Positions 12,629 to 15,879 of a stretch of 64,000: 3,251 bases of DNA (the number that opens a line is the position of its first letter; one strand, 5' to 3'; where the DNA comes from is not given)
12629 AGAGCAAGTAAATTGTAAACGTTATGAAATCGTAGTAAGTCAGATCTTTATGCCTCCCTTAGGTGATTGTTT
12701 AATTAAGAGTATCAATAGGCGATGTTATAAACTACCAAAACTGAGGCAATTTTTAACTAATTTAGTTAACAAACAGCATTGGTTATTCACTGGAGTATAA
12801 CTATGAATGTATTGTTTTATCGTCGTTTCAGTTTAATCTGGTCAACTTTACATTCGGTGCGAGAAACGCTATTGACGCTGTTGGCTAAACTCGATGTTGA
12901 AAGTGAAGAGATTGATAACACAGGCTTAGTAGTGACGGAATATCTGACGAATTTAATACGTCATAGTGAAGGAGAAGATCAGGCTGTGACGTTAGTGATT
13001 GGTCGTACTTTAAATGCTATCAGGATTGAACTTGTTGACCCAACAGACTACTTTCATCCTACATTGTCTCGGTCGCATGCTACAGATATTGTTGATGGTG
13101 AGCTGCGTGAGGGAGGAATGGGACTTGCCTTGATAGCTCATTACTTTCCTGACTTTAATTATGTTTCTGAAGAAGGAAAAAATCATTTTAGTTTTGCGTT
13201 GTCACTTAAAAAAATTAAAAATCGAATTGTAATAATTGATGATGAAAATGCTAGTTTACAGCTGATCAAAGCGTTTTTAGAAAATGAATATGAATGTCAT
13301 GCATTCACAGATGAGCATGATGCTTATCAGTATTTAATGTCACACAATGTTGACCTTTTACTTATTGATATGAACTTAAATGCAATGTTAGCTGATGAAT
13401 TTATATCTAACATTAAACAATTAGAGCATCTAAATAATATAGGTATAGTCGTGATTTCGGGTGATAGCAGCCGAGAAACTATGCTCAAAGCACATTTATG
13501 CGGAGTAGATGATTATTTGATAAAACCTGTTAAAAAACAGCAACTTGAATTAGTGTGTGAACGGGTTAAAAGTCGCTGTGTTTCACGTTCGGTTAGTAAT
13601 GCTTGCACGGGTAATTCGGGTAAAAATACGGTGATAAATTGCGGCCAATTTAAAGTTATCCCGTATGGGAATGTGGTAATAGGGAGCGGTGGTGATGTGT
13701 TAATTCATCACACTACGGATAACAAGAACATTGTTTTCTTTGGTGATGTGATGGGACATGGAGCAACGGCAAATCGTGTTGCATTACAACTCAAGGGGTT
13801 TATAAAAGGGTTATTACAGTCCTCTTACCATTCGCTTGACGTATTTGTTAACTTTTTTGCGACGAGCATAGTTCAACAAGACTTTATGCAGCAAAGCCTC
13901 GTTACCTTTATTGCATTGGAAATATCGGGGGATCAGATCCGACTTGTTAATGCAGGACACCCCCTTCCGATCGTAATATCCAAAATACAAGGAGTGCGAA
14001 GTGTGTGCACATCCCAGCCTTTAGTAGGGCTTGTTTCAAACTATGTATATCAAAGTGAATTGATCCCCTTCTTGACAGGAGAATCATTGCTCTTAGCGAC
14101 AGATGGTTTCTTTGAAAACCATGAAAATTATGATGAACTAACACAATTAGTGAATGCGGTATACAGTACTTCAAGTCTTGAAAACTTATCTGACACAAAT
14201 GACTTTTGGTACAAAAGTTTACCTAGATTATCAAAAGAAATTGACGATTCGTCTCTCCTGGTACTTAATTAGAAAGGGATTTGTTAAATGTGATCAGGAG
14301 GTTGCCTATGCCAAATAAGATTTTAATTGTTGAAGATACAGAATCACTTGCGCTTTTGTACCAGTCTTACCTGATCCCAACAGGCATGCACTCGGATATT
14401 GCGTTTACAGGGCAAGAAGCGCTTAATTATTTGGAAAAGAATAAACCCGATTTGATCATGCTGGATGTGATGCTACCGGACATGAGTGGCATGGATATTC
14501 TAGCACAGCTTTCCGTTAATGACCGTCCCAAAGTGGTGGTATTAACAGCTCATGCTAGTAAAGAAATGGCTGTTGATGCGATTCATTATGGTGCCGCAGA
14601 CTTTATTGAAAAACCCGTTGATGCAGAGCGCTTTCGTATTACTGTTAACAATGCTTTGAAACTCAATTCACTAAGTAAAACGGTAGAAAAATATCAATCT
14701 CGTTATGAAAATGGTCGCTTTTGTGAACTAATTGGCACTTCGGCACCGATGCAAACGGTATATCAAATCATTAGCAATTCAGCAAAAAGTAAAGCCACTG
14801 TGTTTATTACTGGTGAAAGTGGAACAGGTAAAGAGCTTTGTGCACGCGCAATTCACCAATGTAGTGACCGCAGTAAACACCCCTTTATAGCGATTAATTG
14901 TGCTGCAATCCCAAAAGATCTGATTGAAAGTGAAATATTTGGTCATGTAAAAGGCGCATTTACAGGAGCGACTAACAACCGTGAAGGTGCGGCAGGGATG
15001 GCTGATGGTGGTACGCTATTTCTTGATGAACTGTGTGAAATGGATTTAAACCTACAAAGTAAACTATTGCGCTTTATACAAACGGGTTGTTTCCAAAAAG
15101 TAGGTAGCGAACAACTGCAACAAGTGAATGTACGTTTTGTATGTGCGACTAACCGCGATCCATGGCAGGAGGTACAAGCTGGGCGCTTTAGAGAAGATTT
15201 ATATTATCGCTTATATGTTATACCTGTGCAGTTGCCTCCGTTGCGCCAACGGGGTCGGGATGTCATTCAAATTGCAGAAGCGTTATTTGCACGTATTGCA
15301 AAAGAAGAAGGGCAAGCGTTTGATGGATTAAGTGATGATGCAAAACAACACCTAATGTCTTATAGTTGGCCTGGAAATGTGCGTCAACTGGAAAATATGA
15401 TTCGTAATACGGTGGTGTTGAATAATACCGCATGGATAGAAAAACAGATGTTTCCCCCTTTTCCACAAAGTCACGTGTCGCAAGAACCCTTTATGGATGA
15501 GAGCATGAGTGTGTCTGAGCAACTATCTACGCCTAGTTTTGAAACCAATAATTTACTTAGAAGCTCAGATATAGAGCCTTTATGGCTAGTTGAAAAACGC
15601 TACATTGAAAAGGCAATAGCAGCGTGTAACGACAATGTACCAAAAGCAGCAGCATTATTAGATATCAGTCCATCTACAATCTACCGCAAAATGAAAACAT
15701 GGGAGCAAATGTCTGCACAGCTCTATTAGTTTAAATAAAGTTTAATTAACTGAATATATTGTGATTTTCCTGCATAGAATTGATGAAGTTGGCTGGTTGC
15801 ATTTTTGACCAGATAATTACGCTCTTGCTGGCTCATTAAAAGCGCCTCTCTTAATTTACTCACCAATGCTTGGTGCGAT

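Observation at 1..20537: syp-type biofilm polysaccharide locus wired to a resident LuxO-LuxU-like phosphorelay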

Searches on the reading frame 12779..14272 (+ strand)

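Call 4: search_protein_families(library=pfam, proteins=[window:12779-14272:+])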
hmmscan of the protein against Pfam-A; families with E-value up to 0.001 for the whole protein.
window:12779-14272:+ (497 aa): 3 families
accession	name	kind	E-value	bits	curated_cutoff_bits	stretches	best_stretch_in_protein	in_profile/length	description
PF07228.17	SpoIIE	-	5.9e-21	75.7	25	1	316-496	4-189/192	Stage II sporulation protein E (SpoIIE)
PF00072.30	Response_reg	-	8.8e-18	64.9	30.2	1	150-257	1-107/111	Response regulator receiver domain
PF13581.12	HATPase_c_2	-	1.7e-12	47.9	27.4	1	24-137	8-123/127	Histidine kinase-like ATPase domain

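Call 5: search_protein_families(library=ncbifam, proteins=[window:12779-14272:+], max_evalue=0.00001)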
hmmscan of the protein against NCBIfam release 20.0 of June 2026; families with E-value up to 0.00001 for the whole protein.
window:12779-14272:+ (497 aa): 42 families (the best 25 are shown)
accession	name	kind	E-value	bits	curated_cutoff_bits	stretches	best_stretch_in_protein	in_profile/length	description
NF007135.0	PRK09581.1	equivalog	9e-14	51.1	474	1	141-256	149-264/457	PleD family two-component system response regulator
TIGR02154.1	PhoB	equivalog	9.2e-13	48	296.2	1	147-265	2-118/226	phosphate regulon transcriptional regulator PhoB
NF052313.1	T9SS_RR_PorX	equivalog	6e-12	45.1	300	1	149-263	2-115/513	T9SS response regulator signal transducer PorX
NF008318.0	PRK11107.1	equivalog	1.1e-11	43.6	890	1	140-269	660-790/920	two-component sensor histidine kinase BarA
NF053854.1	RespRegPhoBBctds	equivalog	4.2e-11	42.6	270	1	150-293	1-140/225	two-component system response regulator PhoB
NF051850.1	RespRegRprY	equivalog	1.6e-10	40.8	370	1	147-277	4-133/234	response regulator transcription factor RprY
NF007969.0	PRK10693.1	equivalog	3.9e-10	39.3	329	1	147-253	7-112/337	two-component system response regulator RssB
NF045717.1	DVU0259_DivK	exception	5.1e-10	39.5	160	1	147-256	2-108/117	DVU0259 family response regulator domain-containing protein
NF040689.1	MtrAB_MtrA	equivalog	6.1e-10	38.8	300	1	150-271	1-117/219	MtrAB system response regulator MtrA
NF033120.0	vanR_FM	exception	1.3e-09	38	460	1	149-267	5-118/231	vancomycin resistance response regulator transcription factor, VanR-F/VanR-M family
NF008034.0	PRK10766.1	equivalog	1.6e-09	37.6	275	1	148-258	3-111/231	two-component system response regulator TorR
NF008469.0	PRK11361.1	equivalog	1.8e-09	36.8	714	1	147-263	4-119/461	acetoacetate metabolism transcriptional regulator AtoC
NF033117.2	vanR_ACDEGLN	exception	1.9e-09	37.4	350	1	150-267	1-113/226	VanR-ABDEGLN family response regulator transcription factor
NF000402.1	vanR-B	exception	2.6e-09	36.9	480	1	149-275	4-124/219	vancomycin resistance response regulator transcription factor VanR-B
NF051870.1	NAssimRespRegNtrX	equivalog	3.3e-09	36.1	600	1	149-263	3-118/452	nitrogen assimilation response regulator NtrX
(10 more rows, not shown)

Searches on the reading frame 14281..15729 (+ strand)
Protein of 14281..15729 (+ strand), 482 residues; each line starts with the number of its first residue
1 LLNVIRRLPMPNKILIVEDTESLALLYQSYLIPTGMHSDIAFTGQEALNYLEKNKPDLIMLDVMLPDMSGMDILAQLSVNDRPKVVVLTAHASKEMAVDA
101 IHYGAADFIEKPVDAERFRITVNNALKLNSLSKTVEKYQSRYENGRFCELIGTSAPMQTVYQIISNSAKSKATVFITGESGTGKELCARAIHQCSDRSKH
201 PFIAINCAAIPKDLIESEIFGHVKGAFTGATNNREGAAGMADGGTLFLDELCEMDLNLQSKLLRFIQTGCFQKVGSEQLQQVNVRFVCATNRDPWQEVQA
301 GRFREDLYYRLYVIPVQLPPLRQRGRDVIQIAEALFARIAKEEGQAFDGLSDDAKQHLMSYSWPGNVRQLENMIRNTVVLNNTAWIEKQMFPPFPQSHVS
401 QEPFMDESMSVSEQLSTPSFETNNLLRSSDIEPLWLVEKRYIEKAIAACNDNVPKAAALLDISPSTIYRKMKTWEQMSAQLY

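Call 4: search_protein_families(library=pfam, proteins=[window:14281-15729:+])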
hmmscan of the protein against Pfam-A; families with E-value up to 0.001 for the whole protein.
window:14281-15729:+ (482 aa): 7 families
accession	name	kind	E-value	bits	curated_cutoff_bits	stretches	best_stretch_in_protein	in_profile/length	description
PF00158.32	Sigma54_activat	-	3e-68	229.2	20.2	1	150-316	1-167/168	Sigma-54 interaction domain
PF14532.12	Sigma54_activ_2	-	9.3e-26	91.2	25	1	151-321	1-138/138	Sigma-54 interaction domain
PF00072.30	Response_reg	-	5.3e-25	88.2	30.2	1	14-120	1-108/111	Response regulator receiver domain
PF25601.1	AAA_lid_14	-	1.1e-19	70.4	27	1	322-399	1-78/87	AAA+ ATPase lid domain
PF02954.25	HTH_8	-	7.3e-12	45.3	22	1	434-473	2-41/42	Bacterial regulatory protein, Fis family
PF07728.20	AAA_5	-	2.4e-05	24.8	22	1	174-296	2-126/139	AAA domain (dynein-related subfamily)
PF00004.35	AAA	-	0.00014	22.7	21.2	1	175-295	2-112/131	ATPase family associated with various cellular activities (AAA)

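Call 5: search_protein_families(library=ncbifam, proteins=[window:14281-15729:+], max_evalue=0.00001)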
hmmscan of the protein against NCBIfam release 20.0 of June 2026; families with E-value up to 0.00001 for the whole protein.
window:14281-15729:+ (482 aa): 104 families (the best 25 are shown)
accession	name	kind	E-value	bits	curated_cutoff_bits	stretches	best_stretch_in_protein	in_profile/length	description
NF041946.1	LuxO_transreg_Vib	equivalog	1.7e-200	666.7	800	1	16-476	1-462/463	quorum-sensing sigma-54 dependent transcriptional regulator LuxO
TIGR01818.1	ntrC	equivalog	4.4e-114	381.8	558.6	1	14-472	1-461/463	nitrogen regulation protein NR(I)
TIGR02915.1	PEP_resp_reg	equivalog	4.4e-113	378.4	502.6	1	14-474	1-442/445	PEP-CTERM-box response regulator transcription factor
NF008469.0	PRK11361.1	equivalog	1.6e-107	360.1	714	1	12-472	5-452/461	acetoacetate metabolism transcriptional regulator AtoC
NF007689.0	PRK10365.1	equivalog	1.2e-98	330.8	760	1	13-392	7-383/441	sigma-54-dependent response regulator transcription factor ZraR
NF008176.1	PRK10923.1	equivalog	6.1e-98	328.4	620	1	13-473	5-465/469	nitrogen regulation protein NR(I)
TIGR01817.1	nifA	equivalog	9.9e-97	324.9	528.85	1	131-472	180-525/534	nif-specific transcriptional activator NifA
NF003451.0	PRK05022.1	equivalog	4.2e-96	322.7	476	1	88-472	130-506/512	nitric oxide reductase transcriptional regulator NorR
NF051870.1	NAssimRespRegNtrX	equivalog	4.9e-95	319.1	600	1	13-473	3-449/452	nitrogen assimilation response regulator NtrX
NF041552.1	TF_PrdR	equivalog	1e-94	317.9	795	1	127-474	250-576/577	sigma-54 dependent transcriptional regulator PrdR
NF050807.1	TransRegFlbDCaul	equivalog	4.9e-91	305.9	750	1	45-476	34-440/454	sigma-54-dependent transcriptional regulator FlbD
NF011695.0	PRK15115.1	equivalog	3.1e-90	303.1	763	1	11-387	6-374/445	two-component system response regulator GlrR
NF049963.1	RespRegFlgRCampy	domain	2.4e-87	293.6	750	1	45-387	35-373/429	fla regulon two-component system response regulator FlgR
NF038308.1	RNA_repair_RtcR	equivalog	4e-85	286.7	650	1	95-468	124-505/530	RNA repair transcriptional activator RtcR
NF041906.1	V4R_TF_MobR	exception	7.9e-81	272.2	999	1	128-472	214-542/544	phenol degradation transcriptional regulator MobR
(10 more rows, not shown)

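Call 12: find_homologous_proteins(query=window:14281-15729:+, max_evalue=1e-50)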
Query window:14281-15729:+ (482 aa): 7999 proteins with E <= 1e-50 among 8000 candidates; the best 120 are listed.
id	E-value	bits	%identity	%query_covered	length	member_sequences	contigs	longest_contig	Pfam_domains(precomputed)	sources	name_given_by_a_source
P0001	1.3e-280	949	89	98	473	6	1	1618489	PF00158.33,PF25601.2,PF02954.26,PF14532.13,PF07728.21,PF00072.31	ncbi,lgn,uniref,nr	ncbi:sigma-54-dependent transcriptional regulator [Pseudoalteromonas piratica]|uniref:Fis family tra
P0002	2.2e-279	945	88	98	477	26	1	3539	PF00158.33,PF25601.2,PF02954.26,PF14532.13,PF07728.21,PF00072.31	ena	-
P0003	1.2e-245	834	78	97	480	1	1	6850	PF00158.33,PF25601.2,PF02954.26,PF14532.13,PF07728.21,PF00072.31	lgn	-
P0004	9.4e-245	831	77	97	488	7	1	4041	PF00158.33,PF25601.2,PF02954.26,PF14532.13,PF07728.21,PF00072.31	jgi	jgi:two-component system repressor protein LuxO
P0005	6.7e-225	765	66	98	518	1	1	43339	PF00158.33,PF25601.2,PF02954.26,PF14532.13,PF00072.31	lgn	-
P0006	7.1e-225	765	71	97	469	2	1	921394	PF00158.33,PF25601.2,PF02954.26,PF14532.13,PF00072.31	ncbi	-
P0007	2.5e-224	763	72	97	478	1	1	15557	PF00158.33,PF25601.2,PF02954.26,PF14532.13,PF07728.21,PF00072.31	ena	-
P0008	8.7e-224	762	72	97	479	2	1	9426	PF00158.33,PF25601.2,PF02954.26,PF14532.13,PF00072.31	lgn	-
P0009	3.5e-223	760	70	97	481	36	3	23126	PF00158.33,PF25601.2,PF02954.26,PF14532.13,PF00072.31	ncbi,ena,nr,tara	ncbi:MAG: sigma-54-dependent Fis family transcriptional regulator [Pseudoalteromonas sp.]|nr:sigma-5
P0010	1.2e-211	722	66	98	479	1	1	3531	PF00158.33,PF25601.2,PF02954.26,PF14532.13,PF00072.31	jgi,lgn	jgi:two-component system repressor protein LuxO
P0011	3.9e-210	717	66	97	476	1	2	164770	PF00158.33,PF25601.2,PF02954.26,PF14532.13,PF00072.31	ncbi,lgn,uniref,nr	ncbi:Regulatory protein LuxO [Pseudoalteromonas holothuriae]|uniref:Regulatory protein LuxO n=1 Tax=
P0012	5.5e-208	709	68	97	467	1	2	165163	PF00158.33,PF25601.2,PF02954.26,PF14532.13,PF00072.31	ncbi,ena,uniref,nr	ncbi:sigma-54-dependent transcriptional regulator [Pseudoalteromonas tunicata]|uniref:sigma-54-depen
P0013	1.2e-207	708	66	98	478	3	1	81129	PF00158.33,PF25601.2,PF02954.26,PF14532.13,PF00072.31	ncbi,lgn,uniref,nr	ncbi:sigma-54-dependent Fis family transcriptional regulator [Pseudoalteromonas sp. MMG013]|uniref:s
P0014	1.5e-207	708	65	98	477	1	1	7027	PF00158.33,PF25601.2,PF02954.26,PF14532.13,PF00072.31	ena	-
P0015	1.6e-207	708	66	97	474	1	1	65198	PF00158.33,PF25601.2,PF02954.26,PF14532.13,PF00072.31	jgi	jgi:two-component system repressor protein LuxO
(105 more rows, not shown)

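Call 13: search_solved_structures(query=window:14281-15729:+, max_evalue=1e-40)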
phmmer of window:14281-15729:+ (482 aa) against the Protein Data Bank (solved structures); distinct sequences matched with E-value up to 1e-40: 35.
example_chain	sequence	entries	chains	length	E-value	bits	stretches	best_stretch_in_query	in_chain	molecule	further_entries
5ep0_A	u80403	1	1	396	4.7e-149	500.3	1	12-395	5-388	Putative repressor protein luxO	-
5ep2_A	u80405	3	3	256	8.1e-109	367.7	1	150-395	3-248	Putative repressor protein luxO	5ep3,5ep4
5ep1_A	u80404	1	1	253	9.5e-109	367.4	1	150-394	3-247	Putative repressor protein luxO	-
4l4u_A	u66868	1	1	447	2.2e-91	310.2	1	13-388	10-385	Transcriptional regulator (NtrC family)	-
1ny5_A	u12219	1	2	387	2.2e-90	306.9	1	14-388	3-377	transcriptional regulator (NtrC family)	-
3dzd_A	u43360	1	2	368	4.6e-89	302.6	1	13-380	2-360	Transcriptional regulator (NtrC family)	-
9qq6_C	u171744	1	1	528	6.5e-72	246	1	148-388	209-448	Nif-specific regulatory protein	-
1ojl_A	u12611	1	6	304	3.4e-70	240.4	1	149-392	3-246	TRANSCRIPTIONAL REGULATORY PROTEIN ZRAR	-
4ly6_A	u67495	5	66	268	1.2e-68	235.3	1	149-388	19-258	Transcriptional regulator (NtrC family)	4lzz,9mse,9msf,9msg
1ny6_A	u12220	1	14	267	1.2e-68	235.3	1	149-388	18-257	transcriptional regulator (NtrC family)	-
3m0e_A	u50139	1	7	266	8.3e-68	232.5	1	150-388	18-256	Transcriptional regulator (NtrC family)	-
6iy8_A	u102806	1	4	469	3e-66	227.3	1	145-382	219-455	Positive regulator CapR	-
8p53_C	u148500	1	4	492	1.2e-64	222.1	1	135-472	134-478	Transcriptional regulator FleQ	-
6jdi_A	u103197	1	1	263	2.3e-64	221.2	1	147-381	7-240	Nitrogen assimilation regulatory protein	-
8pb9_D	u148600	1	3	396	4.1e-64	220.3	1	134-381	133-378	Transcriptional regulator FleQ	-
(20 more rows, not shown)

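Call 45: find_related_loci(query=A1, collection=genome_contigs, flank=10000)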
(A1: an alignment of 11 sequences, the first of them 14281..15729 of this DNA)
Query A1 (482 aa) in genome_contigs; peptide patterns used: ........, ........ (x = any residue, [..] = any of these).
600 stretches matched a pattern (row limit reached: there are more); 597 encode a relative of the query (tblastn E <= 1e-3); the best 80 are kept; 80 distinct loci.
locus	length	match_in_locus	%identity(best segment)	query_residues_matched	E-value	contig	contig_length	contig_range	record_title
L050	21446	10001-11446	90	1-482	0e+0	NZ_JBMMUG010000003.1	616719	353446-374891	Pseudoalteromonas sp. SSM20 contig3, whole genome shotgun sequence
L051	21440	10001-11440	71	2-482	0e+0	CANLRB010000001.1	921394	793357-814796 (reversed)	uncultured Pseudoalteromonas sp. isolate 995-G.fasta genome assembly, contig: NODE_1, whole genome shotgun sequence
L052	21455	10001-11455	70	6-476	0e+0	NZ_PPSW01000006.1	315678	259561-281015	Pseudoalteromonas phenolica strain S3663 S3663_contig_6, whole genome shotgun sequence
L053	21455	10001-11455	70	6-476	0e+0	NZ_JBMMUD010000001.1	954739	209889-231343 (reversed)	Pseudoalteromonas sp. SS15 contig1, whole genome shotgun sequence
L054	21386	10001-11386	61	14-477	0e+0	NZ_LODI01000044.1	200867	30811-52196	Pseudoalteromonas sp. H71 scaffold_5.6, whole genome shotgun sequence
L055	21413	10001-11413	56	12-476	1e-173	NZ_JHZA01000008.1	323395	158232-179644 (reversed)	Enterovibrio calviensis DSM 14347 Q365DRAFT_scaffold00005.5_C, whole genome shotgun sequence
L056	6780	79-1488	55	13-479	2e-173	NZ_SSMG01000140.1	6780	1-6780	Photobacterium lucens strain CAIM 1937 M0903A_151, whole genome shotgun sequence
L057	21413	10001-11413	55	14-478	1e-170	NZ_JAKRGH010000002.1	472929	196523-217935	Vibrio sp. Of7-15 scaffold_1, whole genome shotgun sequence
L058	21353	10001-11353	57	14-474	6e-169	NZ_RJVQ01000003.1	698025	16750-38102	Vibrio viridaestus strain LJC006 scaffold_2, whole genome shotgun sequence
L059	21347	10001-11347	56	14-476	2e-168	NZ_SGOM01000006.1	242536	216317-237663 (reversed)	Vibrio cincinnatiensis strain 19-VB00020 NODE_6, whole genome shotgun sequence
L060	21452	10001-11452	53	1-475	3e-168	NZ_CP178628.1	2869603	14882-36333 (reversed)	Vibrio sp. MA40-2 chromosome 2, complete sequence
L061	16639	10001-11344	56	14-474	2e-168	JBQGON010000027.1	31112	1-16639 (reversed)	MAG: Vibrio sp. isolate AOP19_E1_surf _bin _4 AOP19_E1_surf.bin.4_27, whole genome shotgun sequence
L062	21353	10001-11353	55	9-474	6e-168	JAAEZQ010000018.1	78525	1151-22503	MAG: Vibrionaceae bacterium isolate P03SST1Cbin.14 NODE_68_length_78525_cov_63.8802, whole genome shotgun sequence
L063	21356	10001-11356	55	14-480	3e-167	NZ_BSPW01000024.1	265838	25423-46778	Vibrio zhanjiangensis strain NBRC 108723 sequence024, whole genome shotgun sequence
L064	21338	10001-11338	56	14-474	9e-167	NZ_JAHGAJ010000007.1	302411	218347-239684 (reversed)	Vibrio sp. D404a D404a_merged_4clc.fa_contig_7, whole genome shotgun sequence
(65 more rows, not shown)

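Call 67: search_solved_structures(query=window:14281-15729:+, max_evalue=1e-140, show_alignments=1)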
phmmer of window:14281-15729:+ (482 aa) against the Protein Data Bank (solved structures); distinct sequences matched with E-value up to 1e-140: 1.
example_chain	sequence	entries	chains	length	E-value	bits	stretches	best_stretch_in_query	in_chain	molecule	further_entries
5ep0_A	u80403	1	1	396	4.7e-149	500.3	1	12-395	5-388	Putative repressor protein luxO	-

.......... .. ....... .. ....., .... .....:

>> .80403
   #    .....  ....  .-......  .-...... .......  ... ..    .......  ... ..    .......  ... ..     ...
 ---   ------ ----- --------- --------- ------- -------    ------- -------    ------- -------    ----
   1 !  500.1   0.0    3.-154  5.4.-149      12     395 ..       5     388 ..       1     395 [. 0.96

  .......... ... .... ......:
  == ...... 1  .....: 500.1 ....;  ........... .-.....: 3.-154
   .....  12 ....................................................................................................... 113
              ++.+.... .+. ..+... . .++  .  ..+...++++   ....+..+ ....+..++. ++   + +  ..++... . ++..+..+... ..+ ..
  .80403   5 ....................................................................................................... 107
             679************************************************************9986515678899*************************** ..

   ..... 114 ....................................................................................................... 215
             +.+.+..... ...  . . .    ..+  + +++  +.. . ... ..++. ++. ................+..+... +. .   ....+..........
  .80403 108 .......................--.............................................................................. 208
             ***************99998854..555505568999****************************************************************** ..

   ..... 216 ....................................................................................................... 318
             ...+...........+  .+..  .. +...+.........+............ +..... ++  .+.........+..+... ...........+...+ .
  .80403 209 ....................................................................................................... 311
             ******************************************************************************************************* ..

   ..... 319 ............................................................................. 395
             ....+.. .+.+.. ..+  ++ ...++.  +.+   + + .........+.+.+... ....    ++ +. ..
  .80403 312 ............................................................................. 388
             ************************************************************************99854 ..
